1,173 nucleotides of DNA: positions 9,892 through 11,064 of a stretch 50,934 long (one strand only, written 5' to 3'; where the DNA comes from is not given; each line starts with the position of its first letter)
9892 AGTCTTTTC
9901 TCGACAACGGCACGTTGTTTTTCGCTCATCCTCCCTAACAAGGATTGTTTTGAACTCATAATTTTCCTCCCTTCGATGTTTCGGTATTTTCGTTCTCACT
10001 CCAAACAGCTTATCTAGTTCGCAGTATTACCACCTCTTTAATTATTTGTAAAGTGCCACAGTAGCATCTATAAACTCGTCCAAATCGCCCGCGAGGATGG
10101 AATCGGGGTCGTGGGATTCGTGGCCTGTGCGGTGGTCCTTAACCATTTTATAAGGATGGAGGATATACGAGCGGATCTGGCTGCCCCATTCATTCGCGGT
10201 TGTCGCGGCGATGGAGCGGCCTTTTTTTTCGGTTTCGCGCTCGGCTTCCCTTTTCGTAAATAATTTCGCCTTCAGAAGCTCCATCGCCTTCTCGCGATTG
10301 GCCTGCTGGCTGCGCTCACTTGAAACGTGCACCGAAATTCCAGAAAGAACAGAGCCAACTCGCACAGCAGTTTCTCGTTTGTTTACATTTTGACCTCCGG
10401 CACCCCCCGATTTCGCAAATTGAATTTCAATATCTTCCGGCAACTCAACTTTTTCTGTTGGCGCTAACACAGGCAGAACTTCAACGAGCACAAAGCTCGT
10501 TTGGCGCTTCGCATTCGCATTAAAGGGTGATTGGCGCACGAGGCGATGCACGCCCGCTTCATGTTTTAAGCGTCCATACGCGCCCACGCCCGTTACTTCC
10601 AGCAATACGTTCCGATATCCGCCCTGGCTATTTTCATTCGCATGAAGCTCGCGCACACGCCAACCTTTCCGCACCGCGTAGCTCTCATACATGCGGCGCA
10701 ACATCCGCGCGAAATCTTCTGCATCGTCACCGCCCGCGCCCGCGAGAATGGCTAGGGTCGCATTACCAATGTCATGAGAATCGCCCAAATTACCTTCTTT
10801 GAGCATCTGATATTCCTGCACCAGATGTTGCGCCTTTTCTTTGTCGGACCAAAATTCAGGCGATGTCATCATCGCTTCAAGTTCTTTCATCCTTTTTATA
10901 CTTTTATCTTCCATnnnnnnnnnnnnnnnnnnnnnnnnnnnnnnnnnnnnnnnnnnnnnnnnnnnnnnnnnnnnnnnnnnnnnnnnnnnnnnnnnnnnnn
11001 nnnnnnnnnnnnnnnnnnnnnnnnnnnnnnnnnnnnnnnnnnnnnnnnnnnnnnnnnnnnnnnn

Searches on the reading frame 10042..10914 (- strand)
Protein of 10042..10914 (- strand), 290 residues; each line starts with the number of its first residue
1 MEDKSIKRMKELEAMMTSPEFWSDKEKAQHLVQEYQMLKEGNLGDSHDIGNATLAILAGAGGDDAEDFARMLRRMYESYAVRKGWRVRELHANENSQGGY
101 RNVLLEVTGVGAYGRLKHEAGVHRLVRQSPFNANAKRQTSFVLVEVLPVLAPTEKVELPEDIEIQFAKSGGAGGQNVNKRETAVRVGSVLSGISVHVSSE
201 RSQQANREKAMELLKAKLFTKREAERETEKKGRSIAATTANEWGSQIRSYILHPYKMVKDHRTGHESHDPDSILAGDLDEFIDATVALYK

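Call 10: find_related_loci(query=window:10042-10914:-, collection=genome_contigs, flank=2500)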
Query window:10042-10914:- (290 aa) in genome_contigs; peptide patterns used: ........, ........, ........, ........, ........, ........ (x = any residue, [..] = any of these).
600 stretches matched a pattern (row limit reached: there are more); 594 encode a relative of the query (tblastn E <= 1e-3); the best 80 are kept; 80 distinct loci.
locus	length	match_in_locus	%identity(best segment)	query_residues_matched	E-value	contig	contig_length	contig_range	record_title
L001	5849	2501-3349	80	7-288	7e-157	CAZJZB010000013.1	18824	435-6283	MAG TPA_asm: uncultured Candidatus Saccharibacteria bacterium isolate SRP178908_co1_146 genome assembly, contig: NODE_18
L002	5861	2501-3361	78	1-286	2e-152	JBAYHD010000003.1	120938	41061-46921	MAG: Candidatus Paceibacterota bacterium isolate SO_2016_GW1_141 scaffold00341_OW334_2016, whole genome shotgun sequence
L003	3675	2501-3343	77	7-287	1e-150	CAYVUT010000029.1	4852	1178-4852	MAG TPA_asm: uncultured Candidatus Saccharibacteria bacterium isolate binchicken_co134_152 genome assembly, contig: NODE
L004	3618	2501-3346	76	4-284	2e-149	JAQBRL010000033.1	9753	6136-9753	MAG: Parcubacteria group bacterium isolate RYN_398 scaffold_1737274, whole genome shotgun sequence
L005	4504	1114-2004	74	1-289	4e-148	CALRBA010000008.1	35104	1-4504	MAG: Candidatus Nomurabacteria bacterium isolate MaH-09apr19-126 genome assembly, contig: MaH-09apr19-C2604, whole genom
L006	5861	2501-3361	74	1-286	7e-147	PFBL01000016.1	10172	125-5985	MAG: Candidatus Kaiserbacteria bacterium CG10_big_fil_rev_8_21_14_0_10_56_12 CG10_8_21_14_0.10_scaffold_9785_c, whole ge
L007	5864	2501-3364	77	1-287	2e-145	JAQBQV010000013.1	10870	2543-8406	MAG: Parcubacteria group bacterium isolate RYN_382 scaffold_74344, whole genome shotgun sequence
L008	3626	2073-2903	76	7-282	5e-149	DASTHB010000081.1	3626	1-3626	MAG TPA_asm: Candidatus Paceibacterota bacterium isolate SMAG_U46 k141_1602319, whole genome shotgun sequence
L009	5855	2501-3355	75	1-284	2e-142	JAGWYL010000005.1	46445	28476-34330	MAG: Patescibacteria group bacterium isolate REEB49 contig-150_798, whole genome shotgun sequence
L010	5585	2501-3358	71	1-285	4e-139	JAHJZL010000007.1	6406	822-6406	MAG: Patescibacteria group bacterium isolate Undefined_mixed_planktonic.mb.113 Undefined_mixed_p.mb.113_k141_102718, who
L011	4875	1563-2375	72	7-276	5e-129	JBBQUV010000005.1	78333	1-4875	MAG: Candidatus Paceibacteria bacterium isolate Co_metawrap_1951 Cmw_1951_k141_23507931_length_78333_cov_11.9994, whole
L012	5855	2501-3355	62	2-284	2e-115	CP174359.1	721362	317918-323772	MAG: Patescibacteria group bacterium UBA2163 chromosome, complete genome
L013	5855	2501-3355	63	2-284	6e-115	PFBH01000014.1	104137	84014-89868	MAG: Candidatus Kaiserbacteria bacterium CG10_big_fil_rev_8_21_14_0_10_45_20 CG10_8_21_14_0.10_scaffold_137_c, whole gen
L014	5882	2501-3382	58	1-288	8e-108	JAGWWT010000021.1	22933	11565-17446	MAG: Patescibacteria group bacterium isolate REEB45 contig-150_2746, whole genome shotgun sequence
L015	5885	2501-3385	58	1-290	6e-105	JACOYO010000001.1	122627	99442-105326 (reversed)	MAG: Parcubacteria group bacterium isolate NC_groundwater_181_Ag_S-0.1um_44_14 S4_GD2017_2_S1_scaffold_53, whole genome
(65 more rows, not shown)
